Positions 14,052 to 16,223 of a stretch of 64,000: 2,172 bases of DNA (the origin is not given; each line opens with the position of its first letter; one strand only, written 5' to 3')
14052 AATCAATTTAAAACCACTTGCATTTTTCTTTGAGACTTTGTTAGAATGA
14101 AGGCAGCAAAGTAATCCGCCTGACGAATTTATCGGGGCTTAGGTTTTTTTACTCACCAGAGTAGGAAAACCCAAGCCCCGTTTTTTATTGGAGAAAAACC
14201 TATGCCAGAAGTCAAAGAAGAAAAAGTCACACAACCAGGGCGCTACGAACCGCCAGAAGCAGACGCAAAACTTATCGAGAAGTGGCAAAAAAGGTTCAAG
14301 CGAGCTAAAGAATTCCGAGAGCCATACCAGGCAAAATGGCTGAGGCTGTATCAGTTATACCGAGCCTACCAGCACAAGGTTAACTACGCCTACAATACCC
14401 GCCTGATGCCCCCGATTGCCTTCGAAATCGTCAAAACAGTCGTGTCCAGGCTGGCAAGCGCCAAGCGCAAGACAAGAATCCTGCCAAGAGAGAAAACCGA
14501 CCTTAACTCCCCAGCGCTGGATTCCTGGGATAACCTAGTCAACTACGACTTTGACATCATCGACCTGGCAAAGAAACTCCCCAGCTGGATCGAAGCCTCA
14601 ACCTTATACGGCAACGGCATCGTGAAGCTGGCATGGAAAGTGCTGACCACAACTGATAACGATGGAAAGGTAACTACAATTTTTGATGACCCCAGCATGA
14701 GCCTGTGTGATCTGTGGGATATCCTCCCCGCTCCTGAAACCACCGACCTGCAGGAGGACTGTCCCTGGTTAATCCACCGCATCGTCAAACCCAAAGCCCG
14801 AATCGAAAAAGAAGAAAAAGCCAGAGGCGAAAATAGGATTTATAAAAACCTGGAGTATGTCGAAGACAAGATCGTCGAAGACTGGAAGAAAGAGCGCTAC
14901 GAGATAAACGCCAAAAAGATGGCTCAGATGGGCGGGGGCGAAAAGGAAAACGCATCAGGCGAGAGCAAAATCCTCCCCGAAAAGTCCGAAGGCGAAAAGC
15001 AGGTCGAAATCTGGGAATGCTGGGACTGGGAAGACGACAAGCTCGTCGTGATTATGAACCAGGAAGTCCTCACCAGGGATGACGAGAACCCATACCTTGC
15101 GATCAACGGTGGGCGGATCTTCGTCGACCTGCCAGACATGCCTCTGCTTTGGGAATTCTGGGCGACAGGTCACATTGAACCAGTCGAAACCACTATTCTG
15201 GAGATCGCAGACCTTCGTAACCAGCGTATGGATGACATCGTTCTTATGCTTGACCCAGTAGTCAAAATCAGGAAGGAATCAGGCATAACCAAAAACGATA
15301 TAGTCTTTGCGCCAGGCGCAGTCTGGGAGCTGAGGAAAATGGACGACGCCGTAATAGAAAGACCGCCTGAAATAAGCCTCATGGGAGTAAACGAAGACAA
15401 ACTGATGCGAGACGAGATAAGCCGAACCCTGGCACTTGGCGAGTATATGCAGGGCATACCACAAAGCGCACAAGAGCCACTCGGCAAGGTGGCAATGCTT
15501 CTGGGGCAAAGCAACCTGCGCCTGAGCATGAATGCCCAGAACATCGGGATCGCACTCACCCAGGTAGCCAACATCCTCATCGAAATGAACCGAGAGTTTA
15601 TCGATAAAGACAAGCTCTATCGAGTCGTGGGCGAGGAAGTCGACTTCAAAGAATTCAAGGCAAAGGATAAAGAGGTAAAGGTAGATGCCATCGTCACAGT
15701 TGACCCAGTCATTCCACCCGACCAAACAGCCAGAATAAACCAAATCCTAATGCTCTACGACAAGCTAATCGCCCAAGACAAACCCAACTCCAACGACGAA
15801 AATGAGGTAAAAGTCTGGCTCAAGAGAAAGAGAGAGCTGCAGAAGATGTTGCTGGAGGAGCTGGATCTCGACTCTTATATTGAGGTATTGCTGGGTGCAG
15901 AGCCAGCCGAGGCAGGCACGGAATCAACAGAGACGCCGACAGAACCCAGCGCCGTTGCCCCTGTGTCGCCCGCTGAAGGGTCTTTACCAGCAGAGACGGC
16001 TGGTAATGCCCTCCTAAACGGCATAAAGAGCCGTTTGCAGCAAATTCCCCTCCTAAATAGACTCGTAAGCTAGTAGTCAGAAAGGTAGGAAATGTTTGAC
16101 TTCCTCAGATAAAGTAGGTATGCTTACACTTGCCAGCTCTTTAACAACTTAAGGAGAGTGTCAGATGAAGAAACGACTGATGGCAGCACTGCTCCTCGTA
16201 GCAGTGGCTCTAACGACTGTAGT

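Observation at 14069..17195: Two paralogous promoter - conserved 22-mer - intrinsic terminator leader modules upstream of the portal gene and of the head gene cluster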

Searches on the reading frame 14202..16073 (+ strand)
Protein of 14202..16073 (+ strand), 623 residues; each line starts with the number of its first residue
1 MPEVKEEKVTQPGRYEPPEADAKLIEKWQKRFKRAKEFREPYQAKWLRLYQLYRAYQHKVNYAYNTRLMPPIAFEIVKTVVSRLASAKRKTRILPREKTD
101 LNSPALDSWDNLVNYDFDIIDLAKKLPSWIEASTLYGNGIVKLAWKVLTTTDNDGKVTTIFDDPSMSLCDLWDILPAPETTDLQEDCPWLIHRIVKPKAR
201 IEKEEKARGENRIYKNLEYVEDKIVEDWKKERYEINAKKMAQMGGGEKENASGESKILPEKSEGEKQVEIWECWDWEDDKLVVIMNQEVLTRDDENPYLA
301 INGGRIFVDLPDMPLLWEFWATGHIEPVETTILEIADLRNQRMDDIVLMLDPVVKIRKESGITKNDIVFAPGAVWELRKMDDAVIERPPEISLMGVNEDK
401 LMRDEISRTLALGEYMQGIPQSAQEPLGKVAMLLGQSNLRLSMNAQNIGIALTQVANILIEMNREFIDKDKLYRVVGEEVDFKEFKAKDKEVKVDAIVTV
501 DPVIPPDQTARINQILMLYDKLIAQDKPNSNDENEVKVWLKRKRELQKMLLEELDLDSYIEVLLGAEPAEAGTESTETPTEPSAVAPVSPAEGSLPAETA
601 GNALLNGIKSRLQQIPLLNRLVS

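Call 14: search_protein_families(library=phrogs, proteins=[window:14202-16073:+], max_evalue=0.01)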
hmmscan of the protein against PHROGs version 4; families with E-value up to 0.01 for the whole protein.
window:14202-16073:+ (623 aa): 3 families
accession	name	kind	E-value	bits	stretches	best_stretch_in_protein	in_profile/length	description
phrog_332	-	connector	6.5e-13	48.9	1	21-443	7-405/560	head-tail adaptor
phrog_156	-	head and packaging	1e-06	28.5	1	286-525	277-535/681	portal protein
phrog_1216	-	head and packaging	3.4e-05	23.6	1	156-514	204-556/714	portal protein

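Call 15: search_protein_families(library=pfam, proteins=[window:14202-16073:+], max_evalue=0.01)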
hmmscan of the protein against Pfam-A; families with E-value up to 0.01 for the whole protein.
window:14202-16073:+ (623 aa): 1 family
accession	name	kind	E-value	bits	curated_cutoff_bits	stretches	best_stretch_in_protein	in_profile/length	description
PF23899.1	SU10_portal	-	2.5e-06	26.7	30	1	161-534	188-544/593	Phage SU10 portal protein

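Call 16: find_related_loci(query=window:14202-16073:+, collection=viral_contigs, flank=5000)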
Query window:14202-16073:+ (623 aa) in viral_contigs; peptide patterns used: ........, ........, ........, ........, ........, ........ (x = any residue, [..] = any of these).
25 stretches matched a pattern; 18 encode a relative of the query (tblastn E <= 1e-3); 17 distinct loci.
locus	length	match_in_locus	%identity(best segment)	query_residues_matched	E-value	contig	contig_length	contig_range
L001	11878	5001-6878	86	1-623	0e+0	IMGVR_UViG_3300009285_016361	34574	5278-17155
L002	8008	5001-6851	73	1-623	0e+0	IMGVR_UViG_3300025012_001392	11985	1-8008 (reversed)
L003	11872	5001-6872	71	2-622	0e+0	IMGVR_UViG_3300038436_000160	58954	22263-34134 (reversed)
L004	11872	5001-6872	70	2-622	0e+0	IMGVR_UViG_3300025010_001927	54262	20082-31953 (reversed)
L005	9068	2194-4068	71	2-623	0e+0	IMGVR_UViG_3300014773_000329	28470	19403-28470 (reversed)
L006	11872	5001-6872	70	2-622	0e+0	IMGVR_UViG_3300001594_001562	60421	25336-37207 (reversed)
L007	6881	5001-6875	70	2-623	0e+0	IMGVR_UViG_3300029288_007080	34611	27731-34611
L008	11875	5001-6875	70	2-623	0e+0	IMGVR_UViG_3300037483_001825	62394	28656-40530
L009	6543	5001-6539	78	2-514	0e+0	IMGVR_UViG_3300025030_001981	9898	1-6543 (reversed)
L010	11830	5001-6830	63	6-621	0e+0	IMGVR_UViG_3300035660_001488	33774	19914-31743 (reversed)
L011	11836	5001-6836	62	1-621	0e+0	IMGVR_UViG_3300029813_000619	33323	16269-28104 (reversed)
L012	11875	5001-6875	71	2-623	0e+0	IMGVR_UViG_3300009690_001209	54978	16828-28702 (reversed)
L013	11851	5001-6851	73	1-623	0e+0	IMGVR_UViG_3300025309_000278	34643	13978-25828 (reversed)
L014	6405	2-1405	70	159-623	0e+0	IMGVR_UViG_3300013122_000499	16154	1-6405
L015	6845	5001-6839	70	1-623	0e+0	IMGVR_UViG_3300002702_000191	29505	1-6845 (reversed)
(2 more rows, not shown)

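Call 17: find_related_loci(query=window:14202-16073:+, collection=genome_contigs, flank=5000)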
Query window:14202-16073:+ (623 aa) in genome_contigs; peptide patterns used: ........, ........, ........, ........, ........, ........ (x = any residue, [..] = any of these).
80 stretches matched a pattern; 20 encode a relative of the query (tblastn E <= 1e-3); 20 distinct loci.
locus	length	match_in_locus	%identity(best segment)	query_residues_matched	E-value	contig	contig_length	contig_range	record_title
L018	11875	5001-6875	70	2-623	0e+0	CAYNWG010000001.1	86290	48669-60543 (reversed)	MAG TPA_asm: uncultured Pseudomonadales bacterium isolate SRP286056_co1_440 genome assembly, contig: NODE_211_length_862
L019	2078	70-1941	71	2-622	0e+0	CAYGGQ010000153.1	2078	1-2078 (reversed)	MAG TPA_asm: uncultured Gammaproteobacteria bacterium isolate ERP113451_co3_125 genome assembly, contig: NODE_80228_leng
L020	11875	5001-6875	71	2-623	0e+0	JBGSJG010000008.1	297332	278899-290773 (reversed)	MAG: Patescibacteria group bacterium isolate JTS-AC151 k141_2430206, whole genome shotgun sequence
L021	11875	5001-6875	70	2-623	0e+0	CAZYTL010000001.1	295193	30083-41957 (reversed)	MAG TPA_asm: uncultured Gammaproteobacteria bacterium isolate SRP323688_co1_138 genome assembly, contig: NODE_51_length_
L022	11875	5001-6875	70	2-623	0e+0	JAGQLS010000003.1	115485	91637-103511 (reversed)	MAG: Candidatus Woesebacteria bacterium isolate HKST-UBA22 NODE_3_length_115485_cov_5.806088, whole genome shotgun seque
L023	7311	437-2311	70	2-623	0e+0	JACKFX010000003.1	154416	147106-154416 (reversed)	MAG: Pseudomonadales bacterium isolate HK-STAS-PATE-16 HK-STAS-PATE-16_3, whole genome shotgun sequence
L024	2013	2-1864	70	6-623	0e+0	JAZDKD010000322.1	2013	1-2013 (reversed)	MAG: Pseudomonadota bacterium isolate MEGAHIT-group-0.518 k141_18534446, whole genome shotgun sequence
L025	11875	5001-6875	70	2-623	0e+0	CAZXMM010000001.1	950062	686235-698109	MAG TPA_asm: uncultured Gammaproteobacteria bacterium isolate SRP173033_co1_283 genome assembly, contig: NODE_1_length_9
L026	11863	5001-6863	82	1-623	0e+0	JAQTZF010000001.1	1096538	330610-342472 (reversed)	MAG: Candidatus Daviesbacteria bacterium isolate STC_54 NODE_2_length_1096538_cov_10.617223_Sandtown_C, whole genome sho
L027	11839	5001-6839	71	1-623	0e+0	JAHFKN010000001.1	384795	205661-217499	MAG: Candidatus Gottesmanbacteria bacterium isolate nzgw410 NODE_16_length_384796_cov_19.669238, whole genome shotgun se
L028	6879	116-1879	70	39-623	0e+0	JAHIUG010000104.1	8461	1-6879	MAG: Patescibacteria group bacterium isolate MM_PC_MetaG.mb.242 MM_PC_MetaG.mb.242_k141_1705158, whole genome shotgun se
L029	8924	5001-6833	70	1-621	0e+0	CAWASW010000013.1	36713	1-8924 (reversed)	MAG: Candidatus Woesebacteria bacterium isolate MFD02832.bin.1.153 genome assembly, contig: contig_41422, whole genome s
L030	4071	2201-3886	65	2-605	0e+0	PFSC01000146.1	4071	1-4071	MAG: Candidatus Roizmanbacteria bacterium CG_4_9_14_0_2_um_filter_39_13 CG_4_9_14_0.2_um_filter_scaffold_28960_c, whole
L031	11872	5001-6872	71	3-623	0e+0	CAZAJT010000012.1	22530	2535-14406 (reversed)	MAG TPA_asm: uncultured Gammaproteobacteria bacterium isolate binchicken_co251_706 genome assembly, contig: NODE_3140_le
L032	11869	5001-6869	85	1-623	0e+0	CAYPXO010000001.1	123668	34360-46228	MAG TPA_asm: uncultured Pseudomonadales bacterium isolate SRP323688_co1_104 genome assembly, contig: NODE_286_length_123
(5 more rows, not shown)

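Call 40: find_related_loci(query=A4, collection=viral_contigs, flank=3000)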
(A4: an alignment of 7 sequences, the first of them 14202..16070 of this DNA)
Query A4 (623 aa) in viral_contigs; peptide patterns used: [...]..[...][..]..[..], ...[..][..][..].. (x = any residue, [..] = any of these).
124 stretches matched a pattern; 58 encode a relative of the query (tblastn E <= 1e-3); 58 distinct loci.
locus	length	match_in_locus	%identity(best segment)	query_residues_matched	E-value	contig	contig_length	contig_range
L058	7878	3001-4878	86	1-623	0e+0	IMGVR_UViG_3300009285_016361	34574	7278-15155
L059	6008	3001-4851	73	1-623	0e+0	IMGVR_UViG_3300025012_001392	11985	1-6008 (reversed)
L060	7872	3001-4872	71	2-622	0e+0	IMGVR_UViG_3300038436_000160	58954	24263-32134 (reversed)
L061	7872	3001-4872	70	2-622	0e+0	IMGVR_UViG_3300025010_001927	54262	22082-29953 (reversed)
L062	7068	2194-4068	71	2-623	0e+0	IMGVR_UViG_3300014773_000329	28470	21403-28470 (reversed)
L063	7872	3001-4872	70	2-622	0e+0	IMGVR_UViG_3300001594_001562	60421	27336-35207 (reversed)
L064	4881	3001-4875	70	2-623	0e+0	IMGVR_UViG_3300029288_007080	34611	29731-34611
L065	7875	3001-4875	70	2-623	0e+0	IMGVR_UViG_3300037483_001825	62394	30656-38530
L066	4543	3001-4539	78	2-514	0e+0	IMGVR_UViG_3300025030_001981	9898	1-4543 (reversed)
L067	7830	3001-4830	63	6-621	0e+0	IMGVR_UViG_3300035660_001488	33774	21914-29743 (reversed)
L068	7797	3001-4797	62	15-620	0e+0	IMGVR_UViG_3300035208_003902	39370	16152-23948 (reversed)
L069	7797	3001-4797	62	15-620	0e+0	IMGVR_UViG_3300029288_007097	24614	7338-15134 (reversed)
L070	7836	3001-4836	62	1-621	0e+0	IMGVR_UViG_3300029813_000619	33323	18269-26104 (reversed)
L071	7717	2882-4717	60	3-619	0e+0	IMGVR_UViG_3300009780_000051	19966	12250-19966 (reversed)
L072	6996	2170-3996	59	3-620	0e+0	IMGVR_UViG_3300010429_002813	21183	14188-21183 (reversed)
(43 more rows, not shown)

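Call 62: find_homologous_proteins(query=window:14202-16070:+, max_evalue=1e-30)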
Query window:14202-16070:+ (623 aa): 228 proteins with E <= 1e-30 among 6914 candidates; the best 120 are listed.
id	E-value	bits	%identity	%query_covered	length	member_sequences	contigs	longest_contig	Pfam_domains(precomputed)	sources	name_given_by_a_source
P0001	0.0e+0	1395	100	100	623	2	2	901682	-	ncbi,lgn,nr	ncbi:MAG: hypothetical protein CH104c_0496 [Candidatus Woesebacteria bacterium]|nr:MAG: hypothetical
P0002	0.0e+0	1262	90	100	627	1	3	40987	-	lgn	-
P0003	0.0e+0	1226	86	100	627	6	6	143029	-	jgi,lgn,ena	-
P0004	0.0e+0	1197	85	100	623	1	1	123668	-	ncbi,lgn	-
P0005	0.0e+0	1191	85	100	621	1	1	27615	-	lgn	-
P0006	0.0e+0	1168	83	100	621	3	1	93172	-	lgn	-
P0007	0.0e+0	1167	83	100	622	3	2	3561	-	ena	-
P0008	0.0e+0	1130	82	100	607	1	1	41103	-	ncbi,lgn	-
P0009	0.0e+0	1119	80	100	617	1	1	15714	PF23899.2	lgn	-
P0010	0.0e+0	1106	79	100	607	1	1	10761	-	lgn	-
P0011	0.0e+0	1099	78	100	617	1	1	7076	-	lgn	-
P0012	0.0e+0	1044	73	100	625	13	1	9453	PF23899.2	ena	-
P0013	0.0e+0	1043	73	100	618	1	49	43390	PF23899.2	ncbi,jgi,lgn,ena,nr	ncbi:MAG: hypothetical protein US48_C0007G0006 [Candidatus Levybacteria bacterium GW2011_GWA2_37_36]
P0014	0.0e+0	1043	73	100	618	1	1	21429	PF23899.2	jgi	-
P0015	0.0e+0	1026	73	100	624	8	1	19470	PF23899.2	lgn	-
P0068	1.1e-253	861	65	92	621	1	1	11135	-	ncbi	-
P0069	2.4e-253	860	64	100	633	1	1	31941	-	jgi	-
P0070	1.5e-251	854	63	100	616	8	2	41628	PF23899.2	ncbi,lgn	-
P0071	4.4e-250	850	63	100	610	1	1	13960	PF23715.2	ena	-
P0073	9.2e-249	845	62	97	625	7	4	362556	-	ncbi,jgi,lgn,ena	ncbi:MAG: hypothetical protein WC410_00155 [Candidatus Paceibacterota bacterium]|jgi:hypothetical pr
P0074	1.1e-245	835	61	98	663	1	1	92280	PF23899.2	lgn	-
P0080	3.9e-242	823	59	99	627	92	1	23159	-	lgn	-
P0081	7.4e-242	822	63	90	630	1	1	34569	PF16510.13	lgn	-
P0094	7.2e-239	812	60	97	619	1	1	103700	PF23899.2,PF16510.13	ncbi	ncbi:MAG: hypothetical protein WA055_04460 [Candidatus Moraniibacteriota bacterium]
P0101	7.8e-238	809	58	99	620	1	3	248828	PF16510.13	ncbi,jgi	ncbi:MAG: hypothetical protein WC848_04525 [Parcubacteria group bacterium]|jgi:hypothetical protein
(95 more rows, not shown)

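Call 63: find_encoding_contigs(protein=P0068, flank=1200, max_places=1)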
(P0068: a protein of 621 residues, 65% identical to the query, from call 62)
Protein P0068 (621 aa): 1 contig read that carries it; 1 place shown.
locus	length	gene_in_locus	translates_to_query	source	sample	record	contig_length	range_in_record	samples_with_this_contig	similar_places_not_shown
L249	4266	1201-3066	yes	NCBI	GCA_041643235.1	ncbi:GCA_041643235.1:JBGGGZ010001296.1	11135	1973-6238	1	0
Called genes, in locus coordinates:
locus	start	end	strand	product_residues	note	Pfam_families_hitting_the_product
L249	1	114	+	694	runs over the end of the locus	?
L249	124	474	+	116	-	-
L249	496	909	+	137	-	PF02086:MethyltransfD12 (weak)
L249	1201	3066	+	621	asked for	-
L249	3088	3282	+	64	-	-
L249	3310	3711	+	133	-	-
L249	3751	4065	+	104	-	-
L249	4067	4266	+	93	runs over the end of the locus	-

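Call 64: find_encoding_contigs(protein=P0069, flank=1200, max_places=1)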
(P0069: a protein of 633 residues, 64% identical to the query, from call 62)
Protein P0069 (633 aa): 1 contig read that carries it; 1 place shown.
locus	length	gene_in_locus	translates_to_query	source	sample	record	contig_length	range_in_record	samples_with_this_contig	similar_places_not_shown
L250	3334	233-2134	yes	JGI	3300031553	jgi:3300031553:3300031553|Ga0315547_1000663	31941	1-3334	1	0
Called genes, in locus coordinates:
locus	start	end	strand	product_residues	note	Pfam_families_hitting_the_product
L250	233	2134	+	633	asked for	-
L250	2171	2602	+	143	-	-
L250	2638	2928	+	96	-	-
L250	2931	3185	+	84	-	-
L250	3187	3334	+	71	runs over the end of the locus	-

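Call 65: find_encoding_contigs(protein=P0073, flank=1200, max_places=1)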
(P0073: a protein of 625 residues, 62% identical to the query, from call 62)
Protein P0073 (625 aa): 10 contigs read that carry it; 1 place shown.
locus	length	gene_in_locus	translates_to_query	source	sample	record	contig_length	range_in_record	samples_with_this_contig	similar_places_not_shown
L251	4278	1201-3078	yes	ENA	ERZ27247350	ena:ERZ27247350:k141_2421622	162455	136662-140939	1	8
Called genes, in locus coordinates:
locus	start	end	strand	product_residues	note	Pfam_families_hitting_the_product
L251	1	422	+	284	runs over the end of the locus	PF02086:MethyltransfD12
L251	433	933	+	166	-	PF13412:HTH_24 (faint), PF22381:Staph_reg_Sar_Rot, PF01047:MarR, PF12802:MarR_2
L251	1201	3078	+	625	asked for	-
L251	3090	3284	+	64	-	-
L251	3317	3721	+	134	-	-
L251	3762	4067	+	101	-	-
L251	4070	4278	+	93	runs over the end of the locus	-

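Call 66: find_encoding_contigs(protein=P0074, flank=1200, max_places=1)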
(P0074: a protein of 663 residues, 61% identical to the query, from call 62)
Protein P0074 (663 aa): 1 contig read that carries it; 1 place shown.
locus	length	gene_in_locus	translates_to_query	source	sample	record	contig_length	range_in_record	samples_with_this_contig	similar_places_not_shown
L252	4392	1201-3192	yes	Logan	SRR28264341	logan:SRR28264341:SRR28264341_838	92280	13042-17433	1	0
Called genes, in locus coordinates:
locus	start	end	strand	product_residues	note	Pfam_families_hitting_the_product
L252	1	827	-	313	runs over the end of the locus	PF02661:Fic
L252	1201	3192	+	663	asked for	PF23899:SU10_portal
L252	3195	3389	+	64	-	-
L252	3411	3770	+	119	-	-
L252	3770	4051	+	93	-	-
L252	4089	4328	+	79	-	-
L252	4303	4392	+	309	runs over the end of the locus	-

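Call 67: find_encoding_contigs(protein=P0080, flank=1200, max_places=1)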
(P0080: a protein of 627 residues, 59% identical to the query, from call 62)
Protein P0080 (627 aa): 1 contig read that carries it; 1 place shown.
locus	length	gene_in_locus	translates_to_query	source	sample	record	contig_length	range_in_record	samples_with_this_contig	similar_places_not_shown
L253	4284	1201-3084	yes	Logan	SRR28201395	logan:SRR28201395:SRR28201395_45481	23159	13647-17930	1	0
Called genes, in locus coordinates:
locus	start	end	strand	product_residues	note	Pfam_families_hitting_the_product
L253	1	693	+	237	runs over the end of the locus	PF08843:AbiEii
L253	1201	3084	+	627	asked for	-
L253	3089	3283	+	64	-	-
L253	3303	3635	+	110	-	-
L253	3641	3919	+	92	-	-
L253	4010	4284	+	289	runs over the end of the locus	-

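Call 68: find_encoding_contigs(protein=P0094, flank=1200, max_places=1)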
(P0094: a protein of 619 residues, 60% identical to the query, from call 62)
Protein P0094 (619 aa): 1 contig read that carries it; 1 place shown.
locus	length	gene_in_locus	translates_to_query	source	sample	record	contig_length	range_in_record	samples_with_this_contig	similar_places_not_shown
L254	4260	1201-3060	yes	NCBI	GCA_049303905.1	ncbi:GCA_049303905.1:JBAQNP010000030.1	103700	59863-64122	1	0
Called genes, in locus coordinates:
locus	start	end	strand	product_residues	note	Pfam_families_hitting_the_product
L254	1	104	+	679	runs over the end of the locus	PF00122:E1-E2_ATPase, PF08282:Hydrolase_3 (faint), PF00702:Hydrolase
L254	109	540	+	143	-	-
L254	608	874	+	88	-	PF09851:SHOCT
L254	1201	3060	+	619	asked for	PF16510:P22_portal (faint), PF23899:SU10_portal (faint)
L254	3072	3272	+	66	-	-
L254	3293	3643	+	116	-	-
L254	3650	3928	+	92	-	-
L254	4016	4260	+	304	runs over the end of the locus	-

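Call 71: find_encoding_contigs(protein=P0070, flank=1000, max_places=1)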
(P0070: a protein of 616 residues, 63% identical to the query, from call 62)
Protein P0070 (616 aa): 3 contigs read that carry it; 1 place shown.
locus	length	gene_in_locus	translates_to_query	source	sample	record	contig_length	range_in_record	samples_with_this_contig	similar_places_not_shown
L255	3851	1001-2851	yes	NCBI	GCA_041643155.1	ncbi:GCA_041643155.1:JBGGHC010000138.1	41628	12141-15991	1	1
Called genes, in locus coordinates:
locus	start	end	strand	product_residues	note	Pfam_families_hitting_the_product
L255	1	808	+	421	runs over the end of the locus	PF02618:YceG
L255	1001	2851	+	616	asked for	PF23899:SU10_portal (faint)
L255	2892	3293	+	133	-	-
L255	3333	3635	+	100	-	-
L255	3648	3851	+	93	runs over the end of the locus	-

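Call 72: find_encoding_contigs(protein=P0071, flank=1000, max_places=1)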
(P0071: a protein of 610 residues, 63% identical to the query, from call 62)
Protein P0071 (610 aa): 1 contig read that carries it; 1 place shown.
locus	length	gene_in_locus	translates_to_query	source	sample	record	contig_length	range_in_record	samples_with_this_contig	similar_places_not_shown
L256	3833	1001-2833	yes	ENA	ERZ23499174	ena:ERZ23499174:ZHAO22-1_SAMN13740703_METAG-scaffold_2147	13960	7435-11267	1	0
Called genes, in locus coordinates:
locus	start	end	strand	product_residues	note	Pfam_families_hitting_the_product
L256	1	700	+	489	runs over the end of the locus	PF05876:GpA_ATPase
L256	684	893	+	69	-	-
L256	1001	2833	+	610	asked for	PF23715:DUF7157 (weak)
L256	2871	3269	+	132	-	-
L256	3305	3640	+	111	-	-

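Call 73: find_encoding_contigs(protein=P0081, flank=1000, max_places=1)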
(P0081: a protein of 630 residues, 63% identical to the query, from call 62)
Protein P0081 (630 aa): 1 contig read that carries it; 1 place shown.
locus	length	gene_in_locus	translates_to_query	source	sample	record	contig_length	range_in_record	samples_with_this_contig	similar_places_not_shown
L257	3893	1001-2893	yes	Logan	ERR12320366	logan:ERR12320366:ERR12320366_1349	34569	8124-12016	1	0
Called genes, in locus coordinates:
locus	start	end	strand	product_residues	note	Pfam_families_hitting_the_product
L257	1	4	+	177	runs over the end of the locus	-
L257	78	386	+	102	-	PF05973:Gp49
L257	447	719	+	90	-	PF13744:HTH_37, PF01381:HTH_3, PF13560:HTH_31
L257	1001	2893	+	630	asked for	PF16510:P22_portal (weak)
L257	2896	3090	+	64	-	-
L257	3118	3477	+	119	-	-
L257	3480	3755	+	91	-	-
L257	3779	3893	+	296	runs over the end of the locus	-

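Call 74: find_encoding_contigs(protein=P0101, flank=1000, max_places=1)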
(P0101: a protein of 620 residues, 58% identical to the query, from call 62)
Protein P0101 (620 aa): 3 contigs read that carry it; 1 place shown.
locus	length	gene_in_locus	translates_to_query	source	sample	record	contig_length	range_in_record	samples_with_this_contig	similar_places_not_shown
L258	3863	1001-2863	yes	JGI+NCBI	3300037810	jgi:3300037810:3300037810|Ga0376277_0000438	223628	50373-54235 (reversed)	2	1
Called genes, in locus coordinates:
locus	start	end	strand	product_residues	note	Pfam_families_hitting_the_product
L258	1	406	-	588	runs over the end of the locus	PF07973:tRNA_SAD, PF00587:tRNA-synt_2b, PF03129:HGTP_anticodon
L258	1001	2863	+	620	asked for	PF16510:P22_portal (faint)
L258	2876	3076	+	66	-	-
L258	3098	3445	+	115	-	-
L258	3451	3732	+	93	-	-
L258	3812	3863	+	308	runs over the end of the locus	-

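Call 77: find_related_loci(query=A4, collection=viral_contigs, flank=10000)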
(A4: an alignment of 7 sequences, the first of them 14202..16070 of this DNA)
Query A4 (623 aa) in viral_contigs; peptide patterns used: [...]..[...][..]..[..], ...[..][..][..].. (x = any residue, [..] = any of these).
124 stretches matched a pattern; 58 encode a relative of the query (tblastn E <= 1e-3); 58 distinct loci.
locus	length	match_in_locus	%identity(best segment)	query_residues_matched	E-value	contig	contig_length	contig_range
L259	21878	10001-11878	86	1-623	0e+0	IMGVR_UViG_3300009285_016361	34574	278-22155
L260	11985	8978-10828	73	1-623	0e+0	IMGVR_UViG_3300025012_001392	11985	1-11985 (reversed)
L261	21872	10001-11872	71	2-622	0e+0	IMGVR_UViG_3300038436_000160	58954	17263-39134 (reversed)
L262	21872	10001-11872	70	2-622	0e+0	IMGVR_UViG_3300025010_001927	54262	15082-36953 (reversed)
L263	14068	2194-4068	71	2-623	0e+0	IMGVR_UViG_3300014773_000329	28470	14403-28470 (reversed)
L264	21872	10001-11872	70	2-622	0e+0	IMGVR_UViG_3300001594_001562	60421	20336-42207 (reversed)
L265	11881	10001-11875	70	2-623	0e+0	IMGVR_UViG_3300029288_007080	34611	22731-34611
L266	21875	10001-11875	70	2-623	0e+0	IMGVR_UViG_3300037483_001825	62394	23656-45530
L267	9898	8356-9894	78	2-514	0e+0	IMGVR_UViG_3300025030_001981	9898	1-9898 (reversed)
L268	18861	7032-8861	63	6-621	0e+0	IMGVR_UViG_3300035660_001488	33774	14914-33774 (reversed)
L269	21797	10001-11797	62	15-620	0e+0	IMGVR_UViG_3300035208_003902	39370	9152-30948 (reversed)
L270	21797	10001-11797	62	15-620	0e+0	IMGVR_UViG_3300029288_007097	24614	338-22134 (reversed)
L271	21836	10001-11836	62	1-621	0e+0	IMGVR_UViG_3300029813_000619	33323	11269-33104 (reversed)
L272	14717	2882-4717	60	3-619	0e+0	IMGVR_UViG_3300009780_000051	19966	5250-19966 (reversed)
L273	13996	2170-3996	59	3-620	0e+0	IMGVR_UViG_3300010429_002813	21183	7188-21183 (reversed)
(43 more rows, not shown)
